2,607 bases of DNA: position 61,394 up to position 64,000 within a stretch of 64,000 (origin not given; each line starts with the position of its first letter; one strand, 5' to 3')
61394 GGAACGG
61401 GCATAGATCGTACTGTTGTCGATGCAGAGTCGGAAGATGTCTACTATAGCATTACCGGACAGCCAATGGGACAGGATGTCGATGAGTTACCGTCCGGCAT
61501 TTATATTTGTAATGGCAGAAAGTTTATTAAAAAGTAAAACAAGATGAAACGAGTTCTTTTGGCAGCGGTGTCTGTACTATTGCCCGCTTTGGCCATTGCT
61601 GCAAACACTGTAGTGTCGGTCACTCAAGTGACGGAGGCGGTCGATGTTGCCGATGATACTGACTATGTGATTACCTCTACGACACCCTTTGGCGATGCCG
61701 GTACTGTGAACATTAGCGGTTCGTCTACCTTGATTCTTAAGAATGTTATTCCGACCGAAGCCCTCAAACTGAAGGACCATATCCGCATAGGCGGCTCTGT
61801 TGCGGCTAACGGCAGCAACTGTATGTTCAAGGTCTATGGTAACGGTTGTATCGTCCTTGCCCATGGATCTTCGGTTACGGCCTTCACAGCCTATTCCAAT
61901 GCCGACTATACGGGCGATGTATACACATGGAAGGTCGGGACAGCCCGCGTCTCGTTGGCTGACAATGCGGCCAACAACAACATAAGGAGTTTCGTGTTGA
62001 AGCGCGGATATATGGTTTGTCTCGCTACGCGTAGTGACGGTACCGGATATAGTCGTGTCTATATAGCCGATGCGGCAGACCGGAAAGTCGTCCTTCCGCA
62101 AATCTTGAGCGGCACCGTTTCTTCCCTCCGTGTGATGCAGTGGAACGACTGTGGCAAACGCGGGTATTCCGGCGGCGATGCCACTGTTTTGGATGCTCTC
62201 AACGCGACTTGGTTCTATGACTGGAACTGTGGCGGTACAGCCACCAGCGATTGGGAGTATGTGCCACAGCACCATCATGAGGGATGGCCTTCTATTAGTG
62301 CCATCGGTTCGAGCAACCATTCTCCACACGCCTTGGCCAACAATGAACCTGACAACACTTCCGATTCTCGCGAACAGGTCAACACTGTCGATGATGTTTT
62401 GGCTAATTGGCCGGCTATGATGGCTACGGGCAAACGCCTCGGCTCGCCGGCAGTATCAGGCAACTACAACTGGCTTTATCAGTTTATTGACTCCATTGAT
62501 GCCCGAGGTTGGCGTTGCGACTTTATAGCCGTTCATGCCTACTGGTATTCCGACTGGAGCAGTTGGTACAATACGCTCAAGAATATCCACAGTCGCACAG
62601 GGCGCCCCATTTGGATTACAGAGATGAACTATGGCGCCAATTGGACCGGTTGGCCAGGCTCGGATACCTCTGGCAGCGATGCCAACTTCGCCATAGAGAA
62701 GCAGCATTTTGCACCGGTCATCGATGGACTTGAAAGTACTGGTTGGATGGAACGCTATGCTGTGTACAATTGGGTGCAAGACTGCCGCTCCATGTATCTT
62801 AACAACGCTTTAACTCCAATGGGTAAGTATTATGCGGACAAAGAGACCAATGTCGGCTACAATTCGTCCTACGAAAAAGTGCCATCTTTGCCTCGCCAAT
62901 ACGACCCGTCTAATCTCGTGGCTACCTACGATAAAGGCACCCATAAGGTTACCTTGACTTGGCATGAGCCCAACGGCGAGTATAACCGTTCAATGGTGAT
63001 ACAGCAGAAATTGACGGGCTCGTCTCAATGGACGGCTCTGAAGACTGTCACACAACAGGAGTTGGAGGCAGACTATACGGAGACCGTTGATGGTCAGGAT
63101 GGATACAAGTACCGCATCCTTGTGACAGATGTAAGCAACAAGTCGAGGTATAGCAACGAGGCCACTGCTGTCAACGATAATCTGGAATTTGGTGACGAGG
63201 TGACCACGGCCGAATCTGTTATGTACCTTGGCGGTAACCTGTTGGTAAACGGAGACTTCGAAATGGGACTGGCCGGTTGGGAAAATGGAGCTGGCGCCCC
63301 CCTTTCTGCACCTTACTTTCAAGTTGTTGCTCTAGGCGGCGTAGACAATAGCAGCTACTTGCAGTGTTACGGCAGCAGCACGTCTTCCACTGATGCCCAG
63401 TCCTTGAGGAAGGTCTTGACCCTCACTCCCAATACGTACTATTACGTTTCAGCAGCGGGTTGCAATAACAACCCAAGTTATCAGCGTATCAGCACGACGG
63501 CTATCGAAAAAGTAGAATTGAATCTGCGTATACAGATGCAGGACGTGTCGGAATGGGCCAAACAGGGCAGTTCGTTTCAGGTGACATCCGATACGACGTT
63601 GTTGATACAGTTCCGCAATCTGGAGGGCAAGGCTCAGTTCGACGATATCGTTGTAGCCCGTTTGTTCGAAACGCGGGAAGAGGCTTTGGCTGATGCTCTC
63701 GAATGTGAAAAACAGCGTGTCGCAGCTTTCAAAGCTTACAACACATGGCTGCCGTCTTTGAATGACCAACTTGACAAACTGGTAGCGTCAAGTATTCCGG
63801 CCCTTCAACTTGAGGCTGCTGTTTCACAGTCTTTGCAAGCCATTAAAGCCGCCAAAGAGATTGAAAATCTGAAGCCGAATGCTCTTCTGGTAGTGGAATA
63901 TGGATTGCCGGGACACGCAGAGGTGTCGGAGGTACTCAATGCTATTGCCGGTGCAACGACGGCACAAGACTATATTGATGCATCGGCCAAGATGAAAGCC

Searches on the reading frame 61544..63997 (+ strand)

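Call 10: search_protein_families(library=ncbifam, proteins=[window:61544-63997:+], max_evalue=0.01)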
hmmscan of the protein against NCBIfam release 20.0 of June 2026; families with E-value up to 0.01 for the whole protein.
window:61544-63997:+ (818 aa): 0 families

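Call 11: search_protein_families(library=pfam, proteins=[window:61544-63997:+], max_evalue=1)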
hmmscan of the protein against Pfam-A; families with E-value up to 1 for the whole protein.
window:61544-63997:+ (818 aa): 4 families
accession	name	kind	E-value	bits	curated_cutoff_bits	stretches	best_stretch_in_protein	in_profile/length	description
PF11790.14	Glyco_hydro_cc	-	7.4e-23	81.8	21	1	218-430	17-237/237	Glycosyl hydrolase catalytic core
PF03995.18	Inhibitor_I36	-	0.0046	17.3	21.1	1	116-171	15-67/69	Peptidase inhibitor family I36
PF01206.22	TusA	-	0.18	12.1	28.6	0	135-173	31-67/70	Sulfurtransferase TusA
PF07205.16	DUF1413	-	0.25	12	25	1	489-536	20-67/69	Domain of unknown function (DUF1413)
